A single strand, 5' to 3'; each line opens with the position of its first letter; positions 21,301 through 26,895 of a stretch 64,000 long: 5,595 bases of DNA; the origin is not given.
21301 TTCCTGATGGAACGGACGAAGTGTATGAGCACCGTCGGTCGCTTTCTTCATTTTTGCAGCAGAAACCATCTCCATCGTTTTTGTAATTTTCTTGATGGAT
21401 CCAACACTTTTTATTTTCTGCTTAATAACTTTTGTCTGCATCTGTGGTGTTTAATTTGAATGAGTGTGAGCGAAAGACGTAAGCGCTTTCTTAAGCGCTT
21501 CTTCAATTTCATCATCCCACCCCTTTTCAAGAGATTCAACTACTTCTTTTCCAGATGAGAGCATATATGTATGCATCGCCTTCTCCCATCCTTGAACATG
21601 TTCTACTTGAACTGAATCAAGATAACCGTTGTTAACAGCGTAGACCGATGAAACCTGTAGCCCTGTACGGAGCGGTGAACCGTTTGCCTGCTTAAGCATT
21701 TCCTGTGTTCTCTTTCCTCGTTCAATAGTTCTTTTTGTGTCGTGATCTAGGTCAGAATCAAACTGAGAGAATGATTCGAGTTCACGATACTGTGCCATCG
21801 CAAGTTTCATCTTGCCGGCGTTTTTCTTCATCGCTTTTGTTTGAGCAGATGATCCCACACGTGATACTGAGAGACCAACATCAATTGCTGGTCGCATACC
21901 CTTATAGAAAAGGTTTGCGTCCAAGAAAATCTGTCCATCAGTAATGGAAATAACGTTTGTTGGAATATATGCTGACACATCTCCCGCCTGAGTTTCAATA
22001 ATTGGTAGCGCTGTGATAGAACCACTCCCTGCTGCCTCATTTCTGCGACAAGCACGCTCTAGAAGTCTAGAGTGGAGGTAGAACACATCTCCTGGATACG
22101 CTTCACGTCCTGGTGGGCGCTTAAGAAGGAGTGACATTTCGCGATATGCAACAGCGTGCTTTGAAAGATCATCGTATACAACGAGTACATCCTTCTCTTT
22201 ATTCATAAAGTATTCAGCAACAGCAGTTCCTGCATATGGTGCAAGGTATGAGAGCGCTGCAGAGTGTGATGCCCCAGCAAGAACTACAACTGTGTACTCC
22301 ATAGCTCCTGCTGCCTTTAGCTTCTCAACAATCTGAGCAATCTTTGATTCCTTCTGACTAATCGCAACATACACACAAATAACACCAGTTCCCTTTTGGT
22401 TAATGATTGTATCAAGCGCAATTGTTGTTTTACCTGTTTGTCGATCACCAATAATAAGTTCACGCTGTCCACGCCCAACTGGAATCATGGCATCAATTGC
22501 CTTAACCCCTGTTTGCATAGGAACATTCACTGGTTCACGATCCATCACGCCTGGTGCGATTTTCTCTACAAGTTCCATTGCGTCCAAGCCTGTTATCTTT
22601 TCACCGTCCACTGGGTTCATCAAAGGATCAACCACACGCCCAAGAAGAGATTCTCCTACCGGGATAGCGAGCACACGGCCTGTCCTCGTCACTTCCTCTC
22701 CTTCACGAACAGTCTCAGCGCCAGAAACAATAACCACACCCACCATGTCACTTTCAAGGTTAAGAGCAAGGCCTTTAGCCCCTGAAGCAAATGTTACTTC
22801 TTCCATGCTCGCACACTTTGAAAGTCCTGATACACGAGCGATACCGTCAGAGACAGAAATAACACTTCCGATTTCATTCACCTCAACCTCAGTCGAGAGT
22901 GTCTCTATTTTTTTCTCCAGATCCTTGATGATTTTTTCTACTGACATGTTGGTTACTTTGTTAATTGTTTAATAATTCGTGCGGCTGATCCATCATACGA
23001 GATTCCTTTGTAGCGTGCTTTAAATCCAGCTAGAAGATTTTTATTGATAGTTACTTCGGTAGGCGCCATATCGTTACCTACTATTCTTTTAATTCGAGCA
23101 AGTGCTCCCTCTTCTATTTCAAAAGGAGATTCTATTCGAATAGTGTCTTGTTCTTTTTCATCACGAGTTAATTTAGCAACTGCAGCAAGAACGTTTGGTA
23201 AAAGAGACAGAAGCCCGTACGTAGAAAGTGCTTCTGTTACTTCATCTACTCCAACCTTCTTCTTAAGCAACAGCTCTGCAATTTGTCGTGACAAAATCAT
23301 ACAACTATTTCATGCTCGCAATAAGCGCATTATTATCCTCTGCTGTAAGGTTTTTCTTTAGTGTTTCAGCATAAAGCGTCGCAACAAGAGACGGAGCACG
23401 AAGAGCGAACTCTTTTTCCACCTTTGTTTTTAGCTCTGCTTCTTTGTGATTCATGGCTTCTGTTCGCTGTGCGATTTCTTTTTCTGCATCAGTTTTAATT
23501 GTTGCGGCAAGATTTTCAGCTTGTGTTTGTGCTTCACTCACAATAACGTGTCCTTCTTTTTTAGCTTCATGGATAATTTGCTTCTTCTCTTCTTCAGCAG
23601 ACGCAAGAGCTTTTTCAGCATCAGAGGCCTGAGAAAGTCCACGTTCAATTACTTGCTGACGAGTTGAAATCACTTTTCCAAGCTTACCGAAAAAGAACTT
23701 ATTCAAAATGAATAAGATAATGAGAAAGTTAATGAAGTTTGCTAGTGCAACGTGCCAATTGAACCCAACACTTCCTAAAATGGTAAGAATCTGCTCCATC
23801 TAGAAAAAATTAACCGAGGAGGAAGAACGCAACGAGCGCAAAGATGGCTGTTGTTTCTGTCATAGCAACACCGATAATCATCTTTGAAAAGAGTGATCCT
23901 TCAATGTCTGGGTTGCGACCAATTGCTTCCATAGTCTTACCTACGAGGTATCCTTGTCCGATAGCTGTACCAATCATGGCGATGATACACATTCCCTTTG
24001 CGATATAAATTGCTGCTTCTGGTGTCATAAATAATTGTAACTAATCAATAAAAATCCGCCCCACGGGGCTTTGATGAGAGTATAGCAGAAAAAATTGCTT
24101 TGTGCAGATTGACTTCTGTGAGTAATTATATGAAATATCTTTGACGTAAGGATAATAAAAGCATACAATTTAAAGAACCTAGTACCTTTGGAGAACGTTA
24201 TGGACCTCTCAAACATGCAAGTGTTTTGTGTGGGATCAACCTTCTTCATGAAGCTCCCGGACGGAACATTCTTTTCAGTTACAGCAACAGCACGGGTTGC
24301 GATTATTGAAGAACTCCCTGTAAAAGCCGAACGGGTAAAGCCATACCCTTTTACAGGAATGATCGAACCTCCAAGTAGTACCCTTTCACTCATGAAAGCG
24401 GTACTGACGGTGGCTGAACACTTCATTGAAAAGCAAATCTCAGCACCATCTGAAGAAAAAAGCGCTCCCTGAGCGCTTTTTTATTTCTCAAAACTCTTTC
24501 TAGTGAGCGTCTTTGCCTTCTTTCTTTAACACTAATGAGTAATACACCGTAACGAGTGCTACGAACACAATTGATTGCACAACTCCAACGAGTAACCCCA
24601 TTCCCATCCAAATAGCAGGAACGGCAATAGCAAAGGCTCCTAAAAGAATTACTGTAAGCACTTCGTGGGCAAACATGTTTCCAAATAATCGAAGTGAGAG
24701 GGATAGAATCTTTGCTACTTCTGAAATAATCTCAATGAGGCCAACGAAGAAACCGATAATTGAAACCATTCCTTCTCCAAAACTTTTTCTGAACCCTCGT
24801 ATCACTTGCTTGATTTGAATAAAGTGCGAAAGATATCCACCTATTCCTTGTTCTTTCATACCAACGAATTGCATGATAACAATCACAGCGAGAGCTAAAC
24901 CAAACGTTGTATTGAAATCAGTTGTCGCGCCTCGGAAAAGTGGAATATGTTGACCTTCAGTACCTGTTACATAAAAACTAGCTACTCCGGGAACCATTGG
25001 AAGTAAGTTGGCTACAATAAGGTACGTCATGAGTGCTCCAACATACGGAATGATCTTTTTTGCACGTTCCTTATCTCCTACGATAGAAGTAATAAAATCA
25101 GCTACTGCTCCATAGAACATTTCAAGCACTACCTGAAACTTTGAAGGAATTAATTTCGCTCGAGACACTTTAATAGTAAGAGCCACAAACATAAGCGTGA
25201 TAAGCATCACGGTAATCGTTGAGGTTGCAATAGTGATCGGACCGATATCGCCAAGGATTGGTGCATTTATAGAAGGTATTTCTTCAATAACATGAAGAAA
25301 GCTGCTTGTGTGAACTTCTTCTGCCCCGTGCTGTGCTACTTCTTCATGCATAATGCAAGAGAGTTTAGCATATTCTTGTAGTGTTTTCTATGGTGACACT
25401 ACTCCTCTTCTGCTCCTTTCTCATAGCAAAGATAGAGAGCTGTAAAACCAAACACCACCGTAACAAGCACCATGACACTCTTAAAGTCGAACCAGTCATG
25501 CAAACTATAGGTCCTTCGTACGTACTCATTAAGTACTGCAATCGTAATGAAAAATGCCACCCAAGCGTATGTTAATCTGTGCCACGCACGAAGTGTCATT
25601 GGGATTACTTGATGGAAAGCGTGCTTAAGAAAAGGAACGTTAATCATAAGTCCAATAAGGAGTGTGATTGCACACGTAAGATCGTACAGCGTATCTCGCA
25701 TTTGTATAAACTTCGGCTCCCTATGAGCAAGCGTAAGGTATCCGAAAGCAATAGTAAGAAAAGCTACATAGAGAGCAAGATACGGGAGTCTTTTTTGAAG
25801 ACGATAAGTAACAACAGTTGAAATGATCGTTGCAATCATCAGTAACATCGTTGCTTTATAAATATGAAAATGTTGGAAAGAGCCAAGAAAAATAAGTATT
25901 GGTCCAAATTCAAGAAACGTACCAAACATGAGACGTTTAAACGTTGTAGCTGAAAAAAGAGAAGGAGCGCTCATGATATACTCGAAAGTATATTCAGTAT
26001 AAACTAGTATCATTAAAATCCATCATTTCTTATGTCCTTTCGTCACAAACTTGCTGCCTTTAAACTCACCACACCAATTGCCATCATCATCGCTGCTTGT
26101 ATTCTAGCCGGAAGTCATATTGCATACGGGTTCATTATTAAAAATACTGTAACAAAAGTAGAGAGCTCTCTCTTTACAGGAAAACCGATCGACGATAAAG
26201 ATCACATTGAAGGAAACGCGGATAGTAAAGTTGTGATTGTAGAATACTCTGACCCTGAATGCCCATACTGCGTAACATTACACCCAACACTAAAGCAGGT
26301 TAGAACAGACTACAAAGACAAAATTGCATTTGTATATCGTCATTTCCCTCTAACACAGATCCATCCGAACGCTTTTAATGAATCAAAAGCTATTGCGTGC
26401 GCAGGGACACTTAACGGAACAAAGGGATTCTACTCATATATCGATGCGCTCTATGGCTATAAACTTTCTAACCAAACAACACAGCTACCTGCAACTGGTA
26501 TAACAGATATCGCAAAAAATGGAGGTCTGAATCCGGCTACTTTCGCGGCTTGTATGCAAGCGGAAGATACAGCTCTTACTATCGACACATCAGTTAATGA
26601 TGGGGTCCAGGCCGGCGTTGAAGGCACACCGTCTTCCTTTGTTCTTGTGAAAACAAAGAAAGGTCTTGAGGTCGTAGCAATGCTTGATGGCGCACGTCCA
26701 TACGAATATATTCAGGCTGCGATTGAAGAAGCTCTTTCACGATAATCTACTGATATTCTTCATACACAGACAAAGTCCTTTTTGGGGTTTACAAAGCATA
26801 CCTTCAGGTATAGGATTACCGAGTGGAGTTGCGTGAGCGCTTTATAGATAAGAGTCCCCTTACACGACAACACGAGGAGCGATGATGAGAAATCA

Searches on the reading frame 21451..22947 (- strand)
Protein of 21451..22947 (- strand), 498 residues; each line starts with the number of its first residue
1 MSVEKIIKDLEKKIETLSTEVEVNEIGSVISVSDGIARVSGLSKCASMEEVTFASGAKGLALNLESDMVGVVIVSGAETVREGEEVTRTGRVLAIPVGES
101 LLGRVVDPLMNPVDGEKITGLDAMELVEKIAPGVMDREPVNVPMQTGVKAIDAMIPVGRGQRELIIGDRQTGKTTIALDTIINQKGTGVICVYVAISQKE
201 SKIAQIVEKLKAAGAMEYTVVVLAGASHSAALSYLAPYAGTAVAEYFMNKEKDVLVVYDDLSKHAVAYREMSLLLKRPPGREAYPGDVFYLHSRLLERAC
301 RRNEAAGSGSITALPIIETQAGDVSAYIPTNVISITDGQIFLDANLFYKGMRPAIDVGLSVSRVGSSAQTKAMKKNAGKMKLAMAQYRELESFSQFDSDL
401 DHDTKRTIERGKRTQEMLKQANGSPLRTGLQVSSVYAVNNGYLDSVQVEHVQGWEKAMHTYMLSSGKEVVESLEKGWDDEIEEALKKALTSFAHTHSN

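Call 56: search_protein_families(library=pfam, proteins=[window:21451-22947:-], max_evalue=0.00001)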
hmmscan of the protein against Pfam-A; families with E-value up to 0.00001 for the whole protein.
window:21451-22947:- (498 aa): 3 families
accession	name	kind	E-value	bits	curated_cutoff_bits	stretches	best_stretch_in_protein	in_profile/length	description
PF00006.31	ATP-synt_ab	-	5.5e-84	281.5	29.5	1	147-362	1-213/213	ATP synthase alpha/beta family, nucleotide-binding domain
PF00306.32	ATP-synt_ab_C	-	4e-39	134.3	27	1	369-492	1-126/126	ATP synthase alpha/beta chain, C terminal domain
PF02874.29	ATP-synt_ab_N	-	2e-11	44.7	20.9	1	23-90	2-69/69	ATP synthase alpha/beta family, beta-barrel domain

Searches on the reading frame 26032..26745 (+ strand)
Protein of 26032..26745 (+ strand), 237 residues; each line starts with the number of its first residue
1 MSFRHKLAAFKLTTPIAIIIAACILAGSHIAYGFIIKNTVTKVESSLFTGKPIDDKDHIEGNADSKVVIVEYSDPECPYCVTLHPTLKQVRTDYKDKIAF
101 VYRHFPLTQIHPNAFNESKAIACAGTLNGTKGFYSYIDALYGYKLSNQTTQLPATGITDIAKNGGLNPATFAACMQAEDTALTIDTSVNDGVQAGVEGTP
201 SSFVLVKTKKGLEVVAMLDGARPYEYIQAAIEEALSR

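Call 51: search_protein_families(library=pfam, proteins=[window:26032-26745:+], max_evalue=0.00001)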
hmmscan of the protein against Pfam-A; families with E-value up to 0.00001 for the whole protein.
window:26032-26745:+ (237 aa): 3 families
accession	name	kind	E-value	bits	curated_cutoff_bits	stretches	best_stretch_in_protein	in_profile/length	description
PF13462.12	Thioredoxin_4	-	3.7e-20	73.2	23.2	1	56-204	4-145/165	Thioredoxin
PF01323.26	DSBA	-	3e-13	50.4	25.6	1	69-231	2-190/191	DSBA-like thioredoxin domain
PF13098.12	Thioredoxin_2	-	5.1e-09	36.9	27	1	64-230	4-103/104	Thioredoxin-like domain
